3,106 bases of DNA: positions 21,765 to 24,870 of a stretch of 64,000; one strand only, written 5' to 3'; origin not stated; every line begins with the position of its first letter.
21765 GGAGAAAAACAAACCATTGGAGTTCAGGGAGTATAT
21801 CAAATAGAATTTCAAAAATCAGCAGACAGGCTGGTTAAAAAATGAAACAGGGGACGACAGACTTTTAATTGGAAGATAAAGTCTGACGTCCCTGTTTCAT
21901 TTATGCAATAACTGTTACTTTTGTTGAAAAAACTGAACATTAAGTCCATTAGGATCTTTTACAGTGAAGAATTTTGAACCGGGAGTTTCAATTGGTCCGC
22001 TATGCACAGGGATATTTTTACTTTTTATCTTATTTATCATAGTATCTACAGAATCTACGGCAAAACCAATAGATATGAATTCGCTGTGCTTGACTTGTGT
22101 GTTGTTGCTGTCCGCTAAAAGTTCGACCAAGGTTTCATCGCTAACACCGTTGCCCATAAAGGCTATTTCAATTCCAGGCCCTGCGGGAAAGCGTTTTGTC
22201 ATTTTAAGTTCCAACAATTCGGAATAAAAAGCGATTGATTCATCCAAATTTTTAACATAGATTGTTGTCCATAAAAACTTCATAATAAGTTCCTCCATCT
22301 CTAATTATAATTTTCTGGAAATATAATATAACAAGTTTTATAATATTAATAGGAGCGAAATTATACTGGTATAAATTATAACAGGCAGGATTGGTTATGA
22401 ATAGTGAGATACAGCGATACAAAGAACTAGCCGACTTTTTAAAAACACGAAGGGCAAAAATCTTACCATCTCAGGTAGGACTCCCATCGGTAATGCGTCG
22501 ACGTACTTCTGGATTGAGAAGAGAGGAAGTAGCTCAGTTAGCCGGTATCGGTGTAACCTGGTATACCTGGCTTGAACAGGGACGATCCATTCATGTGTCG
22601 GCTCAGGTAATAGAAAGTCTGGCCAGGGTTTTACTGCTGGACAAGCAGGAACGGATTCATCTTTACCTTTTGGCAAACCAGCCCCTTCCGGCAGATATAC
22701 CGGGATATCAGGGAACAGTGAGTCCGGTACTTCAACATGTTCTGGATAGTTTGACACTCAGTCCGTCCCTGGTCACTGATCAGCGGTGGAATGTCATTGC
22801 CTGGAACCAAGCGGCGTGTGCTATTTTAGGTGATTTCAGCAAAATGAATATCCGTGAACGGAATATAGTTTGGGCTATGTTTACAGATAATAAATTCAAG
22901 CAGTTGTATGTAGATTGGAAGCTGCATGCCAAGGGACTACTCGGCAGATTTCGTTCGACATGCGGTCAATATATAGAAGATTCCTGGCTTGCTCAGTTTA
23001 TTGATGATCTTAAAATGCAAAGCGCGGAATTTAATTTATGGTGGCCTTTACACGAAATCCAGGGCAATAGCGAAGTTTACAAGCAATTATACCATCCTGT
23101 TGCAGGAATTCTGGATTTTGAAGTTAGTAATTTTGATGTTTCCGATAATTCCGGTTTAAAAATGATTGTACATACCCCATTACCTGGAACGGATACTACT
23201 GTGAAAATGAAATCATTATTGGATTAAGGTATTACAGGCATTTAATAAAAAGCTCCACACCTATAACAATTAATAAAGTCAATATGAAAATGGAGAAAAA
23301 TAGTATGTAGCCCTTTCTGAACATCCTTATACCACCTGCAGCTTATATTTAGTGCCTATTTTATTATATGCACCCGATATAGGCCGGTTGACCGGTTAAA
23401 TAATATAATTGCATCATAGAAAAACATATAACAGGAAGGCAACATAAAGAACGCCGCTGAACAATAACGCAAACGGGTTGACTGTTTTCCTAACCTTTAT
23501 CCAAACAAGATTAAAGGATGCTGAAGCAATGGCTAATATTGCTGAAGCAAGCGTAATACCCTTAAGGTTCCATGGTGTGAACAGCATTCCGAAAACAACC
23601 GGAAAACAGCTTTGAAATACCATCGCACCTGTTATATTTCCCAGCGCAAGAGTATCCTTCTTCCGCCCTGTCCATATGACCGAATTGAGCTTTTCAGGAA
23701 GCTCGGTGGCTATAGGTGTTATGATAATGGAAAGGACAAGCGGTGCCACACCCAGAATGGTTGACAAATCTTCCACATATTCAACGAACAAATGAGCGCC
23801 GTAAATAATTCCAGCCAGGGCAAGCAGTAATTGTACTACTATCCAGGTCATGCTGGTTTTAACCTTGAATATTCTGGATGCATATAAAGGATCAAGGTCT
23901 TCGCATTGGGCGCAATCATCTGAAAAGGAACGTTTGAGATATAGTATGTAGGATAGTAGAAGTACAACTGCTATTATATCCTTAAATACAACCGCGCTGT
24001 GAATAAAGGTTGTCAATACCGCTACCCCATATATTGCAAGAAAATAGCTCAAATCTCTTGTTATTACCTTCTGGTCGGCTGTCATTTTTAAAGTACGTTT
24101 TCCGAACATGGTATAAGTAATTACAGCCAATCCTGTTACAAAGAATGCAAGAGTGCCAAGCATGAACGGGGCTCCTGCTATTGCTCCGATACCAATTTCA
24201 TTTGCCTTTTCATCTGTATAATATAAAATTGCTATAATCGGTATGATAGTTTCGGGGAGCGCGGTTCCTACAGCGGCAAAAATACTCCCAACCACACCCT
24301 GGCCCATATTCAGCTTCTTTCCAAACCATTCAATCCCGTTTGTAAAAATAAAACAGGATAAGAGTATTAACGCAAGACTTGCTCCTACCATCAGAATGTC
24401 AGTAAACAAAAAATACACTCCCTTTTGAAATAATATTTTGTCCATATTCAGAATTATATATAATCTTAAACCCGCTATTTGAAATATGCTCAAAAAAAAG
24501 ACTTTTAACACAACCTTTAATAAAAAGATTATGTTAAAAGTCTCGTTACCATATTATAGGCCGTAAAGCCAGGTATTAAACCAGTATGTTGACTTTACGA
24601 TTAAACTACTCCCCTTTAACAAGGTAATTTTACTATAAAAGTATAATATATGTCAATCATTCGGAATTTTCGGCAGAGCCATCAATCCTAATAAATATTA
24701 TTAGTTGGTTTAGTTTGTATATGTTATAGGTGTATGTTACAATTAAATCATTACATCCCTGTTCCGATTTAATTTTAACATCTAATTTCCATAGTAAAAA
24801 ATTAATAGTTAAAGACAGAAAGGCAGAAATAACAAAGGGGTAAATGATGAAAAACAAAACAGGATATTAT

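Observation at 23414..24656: Mn2+ (yybP-ykoY) riboswitch controlling a CaCA-family Na+/Ca2+-exchanger-like transporter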

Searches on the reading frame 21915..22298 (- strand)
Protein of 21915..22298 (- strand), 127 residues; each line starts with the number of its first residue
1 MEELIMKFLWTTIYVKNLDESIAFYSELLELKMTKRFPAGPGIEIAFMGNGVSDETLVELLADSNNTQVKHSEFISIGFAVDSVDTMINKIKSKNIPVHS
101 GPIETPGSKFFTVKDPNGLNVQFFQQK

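Call 82: search_protein_families(library=pfam, proteins=[window:21915-22298:-], max_evalue=0.00001)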
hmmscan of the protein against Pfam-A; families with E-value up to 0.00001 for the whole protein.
window:21915-22298:- (127 aa): 2 families
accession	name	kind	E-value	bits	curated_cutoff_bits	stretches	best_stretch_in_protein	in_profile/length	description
PF00903.31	Glyoxalase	-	3.1e-15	57.1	20.6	1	8-123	2-121/121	Glyoxalase/Bleomycin resistance protein/Dioxygenase superfamily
PF12681.13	Glyoxalase_2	-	9.4e-09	35.7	30.1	1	11-118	4-108/118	Glyoxalase-like domain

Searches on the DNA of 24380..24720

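Call 4: search_rna_families(source=window, start=24380, end=24720, threshold=evalue, max_evalue=10, show_alignments=5)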
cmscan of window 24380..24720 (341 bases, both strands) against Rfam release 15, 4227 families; matches with E-value up to 10: 13.
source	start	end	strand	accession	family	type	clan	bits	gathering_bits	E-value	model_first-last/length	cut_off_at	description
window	24512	24626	-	RF00080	Manganese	Cis-reg; riboswitch;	-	39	45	2.5e-09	1-177/177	no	Manganese Mn2+ riboswitch aptamer (yybP-ykoY)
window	24386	24449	-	RF02406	snoR120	Gene; snRNA; snoRNA; CD-box;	-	20.3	55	1.1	1-74/74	no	Small nucleolar RNA snoR120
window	24498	24544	-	RF04099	MIR837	Gene; miRNA;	-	19.2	117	0.24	1-122/122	no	MIR837 microRNA precursor family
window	24497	24543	-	RF03621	MIR4245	Gene; miRNA;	-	18.9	74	0.76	1-128/128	no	MIR4245 microRNA precursor family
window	24493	24547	-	RF04112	MIR5512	Gene; miRNA;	-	18.8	139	0.6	1-132/132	no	MIR5512 microRNA precursor family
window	24500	24542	-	RF04195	MIR6217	Gene; miRNA;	-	18.2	110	0.074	1-228/228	no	MIR6217 microRNA precursor family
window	24380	24456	+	RF04353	Plastid-psbN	Cis-reg;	-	17.5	50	1.6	1-61/61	no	Plastid-psbN 5UTR RNA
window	24481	24551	-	RF02515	AfaR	Gene; sRNA;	-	15.5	100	2.1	1-234/234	no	AfaR small RNA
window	24487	24551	-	RF03641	mir-991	Gene; miRNA;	-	15.4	100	3.2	1-88/88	no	mir-991 microRNA precursor family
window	24621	24714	-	RF02902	AaHKsRNA22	Gene; sRNA;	-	14.6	39.8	2.2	1-101/101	no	Aggregatibacter sRNA 22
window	24494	24598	+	RF02360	Yfr8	Gene; sRNA;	-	12.9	40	1.5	1-226/226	no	Cyanobacterial functional RNA 8/9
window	24399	24432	-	RF02117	FMR1-AS1_1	Gene; lncRNA;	-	11.2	40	3.8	1-56/56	no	FMR1 antisense RNA 1 conserved region 1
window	24586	24687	-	RF00636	NRON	Gene;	-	8.8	50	2.4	1-370/370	no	ncRNA Repressor of NFAT (nuclear factor of activated T cells)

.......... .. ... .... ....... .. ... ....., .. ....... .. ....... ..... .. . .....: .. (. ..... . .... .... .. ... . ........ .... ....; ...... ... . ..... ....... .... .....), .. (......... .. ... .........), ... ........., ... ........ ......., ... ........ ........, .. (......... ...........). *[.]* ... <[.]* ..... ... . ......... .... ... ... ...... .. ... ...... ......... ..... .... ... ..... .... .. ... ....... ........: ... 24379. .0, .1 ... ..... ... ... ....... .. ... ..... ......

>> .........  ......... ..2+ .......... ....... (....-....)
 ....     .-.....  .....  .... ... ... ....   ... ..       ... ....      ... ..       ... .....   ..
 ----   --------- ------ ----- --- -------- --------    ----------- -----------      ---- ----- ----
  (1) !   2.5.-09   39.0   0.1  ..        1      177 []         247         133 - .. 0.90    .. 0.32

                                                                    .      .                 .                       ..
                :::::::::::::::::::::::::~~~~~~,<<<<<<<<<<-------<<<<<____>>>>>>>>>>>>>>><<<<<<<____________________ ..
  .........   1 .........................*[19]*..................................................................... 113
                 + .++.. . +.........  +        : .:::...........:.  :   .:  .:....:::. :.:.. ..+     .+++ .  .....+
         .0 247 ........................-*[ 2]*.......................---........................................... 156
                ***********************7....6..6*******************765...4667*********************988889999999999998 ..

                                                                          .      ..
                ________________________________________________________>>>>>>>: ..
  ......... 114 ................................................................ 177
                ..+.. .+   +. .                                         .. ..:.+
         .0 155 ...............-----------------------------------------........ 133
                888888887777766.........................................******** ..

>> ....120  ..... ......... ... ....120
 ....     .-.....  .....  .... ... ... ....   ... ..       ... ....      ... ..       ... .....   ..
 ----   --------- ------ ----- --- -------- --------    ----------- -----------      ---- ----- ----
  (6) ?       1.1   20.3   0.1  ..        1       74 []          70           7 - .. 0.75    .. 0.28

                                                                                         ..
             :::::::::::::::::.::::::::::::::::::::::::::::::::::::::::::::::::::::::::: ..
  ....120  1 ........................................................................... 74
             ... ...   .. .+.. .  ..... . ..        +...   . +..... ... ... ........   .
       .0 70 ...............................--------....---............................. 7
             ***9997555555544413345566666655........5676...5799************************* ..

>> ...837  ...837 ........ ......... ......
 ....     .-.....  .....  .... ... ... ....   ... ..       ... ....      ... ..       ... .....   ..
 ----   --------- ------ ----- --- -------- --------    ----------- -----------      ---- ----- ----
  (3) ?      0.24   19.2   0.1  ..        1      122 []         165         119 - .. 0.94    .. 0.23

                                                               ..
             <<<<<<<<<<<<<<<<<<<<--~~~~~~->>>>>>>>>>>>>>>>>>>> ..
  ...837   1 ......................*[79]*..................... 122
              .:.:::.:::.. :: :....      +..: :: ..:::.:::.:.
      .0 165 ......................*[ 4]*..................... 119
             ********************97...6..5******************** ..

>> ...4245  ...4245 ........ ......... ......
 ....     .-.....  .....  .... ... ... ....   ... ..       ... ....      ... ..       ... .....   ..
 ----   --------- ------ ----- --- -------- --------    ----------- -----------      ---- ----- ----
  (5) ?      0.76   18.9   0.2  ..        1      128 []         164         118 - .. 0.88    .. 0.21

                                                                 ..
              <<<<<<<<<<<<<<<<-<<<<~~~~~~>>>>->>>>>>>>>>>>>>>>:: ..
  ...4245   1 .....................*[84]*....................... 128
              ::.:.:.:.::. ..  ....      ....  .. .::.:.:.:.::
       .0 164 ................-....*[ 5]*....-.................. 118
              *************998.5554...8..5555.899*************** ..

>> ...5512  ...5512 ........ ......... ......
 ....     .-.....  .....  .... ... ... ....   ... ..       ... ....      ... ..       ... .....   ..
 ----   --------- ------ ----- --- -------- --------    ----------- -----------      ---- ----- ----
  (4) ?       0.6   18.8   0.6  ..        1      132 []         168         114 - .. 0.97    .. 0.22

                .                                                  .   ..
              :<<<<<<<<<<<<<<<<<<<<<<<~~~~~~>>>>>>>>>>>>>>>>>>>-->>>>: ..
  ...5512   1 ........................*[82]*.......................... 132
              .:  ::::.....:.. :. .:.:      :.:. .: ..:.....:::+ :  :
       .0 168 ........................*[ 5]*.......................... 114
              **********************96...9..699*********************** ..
